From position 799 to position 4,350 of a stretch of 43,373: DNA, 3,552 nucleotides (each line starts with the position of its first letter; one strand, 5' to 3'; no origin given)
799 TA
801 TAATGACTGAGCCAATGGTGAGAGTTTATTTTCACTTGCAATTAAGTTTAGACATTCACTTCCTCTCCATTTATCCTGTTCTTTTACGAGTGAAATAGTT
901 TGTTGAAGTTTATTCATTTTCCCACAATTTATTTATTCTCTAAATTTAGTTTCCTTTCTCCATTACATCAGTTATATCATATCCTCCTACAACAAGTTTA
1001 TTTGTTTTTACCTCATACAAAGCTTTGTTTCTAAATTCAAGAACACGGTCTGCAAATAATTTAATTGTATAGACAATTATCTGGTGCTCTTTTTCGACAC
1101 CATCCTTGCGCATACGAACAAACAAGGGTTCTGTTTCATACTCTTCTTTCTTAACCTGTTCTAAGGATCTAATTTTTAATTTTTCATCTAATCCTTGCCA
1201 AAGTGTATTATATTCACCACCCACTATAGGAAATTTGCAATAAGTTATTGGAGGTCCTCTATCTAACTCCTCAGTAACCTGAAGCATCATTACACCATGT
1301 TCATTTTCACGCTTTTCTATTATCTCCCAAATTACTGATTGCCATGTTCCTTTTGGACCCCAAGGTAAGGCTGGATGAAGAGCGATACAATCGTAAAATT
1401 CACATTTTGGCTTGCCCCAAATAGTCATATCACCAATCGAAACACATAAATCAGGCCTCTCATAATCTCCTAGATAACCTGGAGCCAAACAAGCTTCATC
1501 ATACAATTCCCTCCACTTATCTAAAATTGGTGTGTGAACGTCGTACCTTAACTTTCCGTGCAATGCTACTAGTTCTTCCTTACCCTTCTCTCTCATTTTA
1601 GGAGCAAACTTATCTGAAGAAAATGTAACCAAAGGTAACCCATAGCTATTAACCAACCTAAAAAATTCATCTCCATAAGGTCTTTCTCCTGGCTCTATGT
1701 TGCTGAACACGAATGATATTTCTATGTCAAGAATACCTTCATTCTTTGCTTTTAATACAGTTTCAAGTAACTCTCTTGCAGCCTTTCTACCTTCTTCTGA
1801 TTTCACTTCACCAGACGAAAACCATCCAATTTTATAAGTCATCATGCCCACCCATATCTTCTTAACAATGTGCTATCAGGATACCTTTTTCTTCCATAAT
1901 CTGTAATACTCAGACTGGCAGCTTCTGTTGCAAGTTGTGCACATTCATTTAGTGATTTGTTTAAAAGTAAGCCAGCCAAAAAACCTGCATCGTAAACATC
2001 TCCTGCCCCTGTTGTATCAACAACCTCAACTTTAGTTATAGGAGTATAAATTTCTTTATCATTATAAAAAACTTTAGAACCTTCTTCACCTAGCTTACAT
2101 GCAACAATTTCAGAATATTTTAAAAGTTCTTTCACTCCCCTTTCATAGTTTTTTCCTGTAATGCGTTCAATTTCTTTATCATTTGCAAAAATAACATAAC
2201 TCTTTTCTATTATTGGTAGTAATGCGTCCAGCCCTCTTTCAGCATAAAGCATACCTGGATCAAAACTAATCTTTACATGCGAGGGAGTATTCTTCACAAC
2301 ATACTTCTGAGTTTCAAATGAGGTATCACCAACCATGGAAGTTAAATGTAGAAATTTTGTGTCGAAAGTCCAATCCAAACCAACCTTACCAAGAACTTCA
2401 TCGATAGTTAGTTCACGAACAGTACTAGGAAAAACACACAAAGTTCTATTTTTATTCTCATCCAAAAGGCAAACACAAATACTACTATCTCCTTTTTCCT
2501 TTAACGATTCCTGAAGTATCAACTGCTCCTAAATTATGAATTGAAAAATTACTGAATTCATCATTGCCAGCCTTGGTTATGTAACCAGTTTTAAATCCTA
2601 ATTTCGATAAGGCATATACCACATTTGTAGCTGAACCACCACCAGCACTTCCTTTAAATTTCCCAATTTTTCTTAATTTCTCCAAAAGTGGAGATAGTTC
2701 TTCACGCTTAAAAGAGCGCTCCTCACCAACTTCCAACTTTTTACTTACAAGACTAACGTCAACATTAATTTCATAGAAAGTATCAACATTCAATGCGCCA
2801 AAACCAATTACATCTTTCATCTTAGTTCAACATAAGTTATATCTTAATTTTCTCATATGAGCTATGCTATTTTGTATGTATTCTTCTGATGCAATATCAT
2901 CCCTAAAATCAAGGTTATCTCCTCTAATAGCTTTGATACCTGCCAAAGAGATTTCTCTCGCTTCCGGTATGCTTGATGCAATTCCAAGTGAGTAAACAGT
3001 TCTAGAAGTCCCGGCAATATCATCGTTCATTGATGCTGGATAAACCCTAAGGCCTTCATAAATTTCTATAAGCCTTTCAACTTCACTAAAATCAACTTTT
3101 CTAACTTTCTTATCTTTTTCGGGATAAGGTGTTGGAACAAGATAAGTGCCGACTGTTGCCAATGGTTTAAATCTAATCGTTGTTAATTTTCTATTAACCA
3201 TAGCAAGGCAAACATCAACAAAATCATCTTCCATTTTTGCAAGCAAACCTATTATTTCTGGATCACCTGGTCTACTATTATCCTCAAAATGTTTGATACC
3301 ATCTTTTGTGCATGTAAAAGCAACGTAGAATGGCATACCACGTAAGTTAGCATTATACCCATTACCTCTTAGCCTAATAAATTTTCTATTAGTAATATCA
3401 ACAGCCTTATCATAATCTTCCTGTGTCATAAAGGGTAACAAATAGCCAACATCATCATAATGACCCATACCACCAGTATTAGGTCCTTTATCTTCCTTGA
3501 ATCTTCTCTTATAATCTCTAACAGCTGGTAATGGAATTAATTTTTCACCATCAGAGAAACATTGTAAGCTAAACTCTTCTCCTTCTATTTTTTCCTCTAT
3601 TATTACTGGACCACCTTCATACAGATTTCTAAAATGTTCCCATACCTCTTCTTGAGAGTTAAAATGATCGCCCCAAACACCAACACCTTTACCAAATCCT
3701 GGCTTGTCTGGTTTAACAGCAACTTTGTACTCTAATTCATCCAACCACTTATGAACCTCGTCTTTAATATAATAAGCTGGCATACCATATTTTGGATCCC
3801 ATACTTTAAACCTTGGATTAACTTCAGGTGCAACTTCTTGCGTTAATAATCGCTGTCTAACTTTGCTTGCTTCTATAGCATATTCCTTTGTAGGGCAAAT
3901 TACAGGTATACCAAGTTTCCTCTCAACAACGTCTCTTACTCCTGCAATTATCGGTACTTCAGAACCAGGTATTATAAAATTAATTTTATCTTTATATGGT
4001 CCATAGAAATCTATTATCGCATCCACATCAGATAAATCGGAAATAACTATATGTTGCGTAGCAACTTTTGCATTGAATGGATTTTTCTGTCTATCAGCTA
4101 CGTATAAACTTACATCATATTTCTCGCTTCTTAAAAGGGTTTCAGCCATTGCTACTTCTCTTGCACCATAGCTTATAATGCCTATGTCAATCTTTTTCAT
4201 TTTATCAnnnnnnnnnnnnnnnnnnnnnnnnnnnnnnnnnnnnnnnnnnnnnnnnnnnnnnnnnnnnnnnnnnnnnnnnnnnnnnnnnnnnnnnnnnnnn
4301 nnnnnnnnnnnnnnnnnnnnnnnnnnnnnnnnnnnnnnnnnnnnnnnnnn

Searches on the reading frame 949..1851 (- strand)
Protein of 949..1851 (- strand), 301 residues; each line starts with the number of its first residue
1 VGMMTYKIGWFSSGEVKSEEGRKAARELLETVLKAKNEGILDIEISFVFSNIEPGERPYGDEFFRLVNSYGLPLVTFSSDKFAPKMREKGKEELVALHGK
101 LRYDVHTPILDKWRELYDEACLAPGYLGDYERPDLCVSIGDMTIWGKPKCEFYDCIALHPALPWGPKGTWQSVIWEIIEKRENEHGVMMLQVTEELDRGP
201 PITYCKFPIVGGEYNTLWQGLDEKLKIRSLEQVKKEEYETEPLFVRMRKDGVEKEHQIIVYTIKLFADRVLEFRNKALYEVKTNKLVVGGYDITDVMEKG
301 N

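Call 26: search_protein_families(library=pfam, proteins=[window:949-1851:-])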
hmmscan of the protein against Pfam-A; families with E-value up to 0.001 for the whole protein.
window:949-1851:- (301 aa): 1 family
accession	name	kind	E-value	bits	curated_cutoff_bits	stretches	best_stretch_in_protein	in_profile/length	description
PF00551.24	Formyl_trans_N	-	5.7e-05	23.4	26.1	1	133-211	80-158/181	Formyl transferase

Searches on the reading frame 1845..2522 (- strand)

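Call 26: search_protein_families(library=pfam, proteins=[window:1845-2522:-])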
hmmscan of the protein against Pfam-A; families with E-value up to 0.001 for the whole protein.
window:1845-2522:- (226 aa): 1 family
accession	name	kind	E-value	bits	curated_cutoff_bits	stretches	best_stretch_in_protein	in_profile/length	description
PF00294.29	PfkB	-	4.3e-31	108.8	25.8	1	8-210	85-294/302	pfkB family carbohydrate kinase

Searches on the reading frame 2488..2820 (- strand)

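Call 26: search_protein_families(library=pfam, proteins=[window:2488-2820:-])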
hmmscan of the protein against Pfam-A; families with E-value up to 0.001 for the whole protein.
window:2488-2820:- (111 aa): 1 family
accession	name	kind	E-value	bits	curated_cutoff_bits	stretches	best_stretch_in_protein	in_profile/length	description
PF00294.29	PfkB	-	8.8e-06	25.7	25.8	1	60-97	35-72/302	pfkB family carbohydrate kinase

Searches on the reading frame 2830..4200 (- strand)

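Call 26: search_protein_families(library=pfam, proteins=[window:2830-4200:-])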
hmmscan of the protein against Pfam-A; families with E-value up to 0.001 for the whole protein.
window:2830-4200:- (457 aa): 3 families
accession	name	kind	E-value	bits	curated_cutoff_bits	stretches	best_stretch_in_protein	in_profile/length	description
PF01071.24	GARS_A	-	1.1e-28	100.8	27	1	147-315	27-193/194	Phosphoribosylglycinamide synthetase, ATP-grasp (A) domain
PF02844.21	GARS_N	-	1.5e-11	45.3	29.5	1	6-108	3-97/100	Phosphoribosylglycinamide synthetase, N domain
PF02843.22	GARS_C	-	5.7e-05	23.8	34.8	1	350-438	2-91/92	Phosphoribosylglycinamide synthetase, C domain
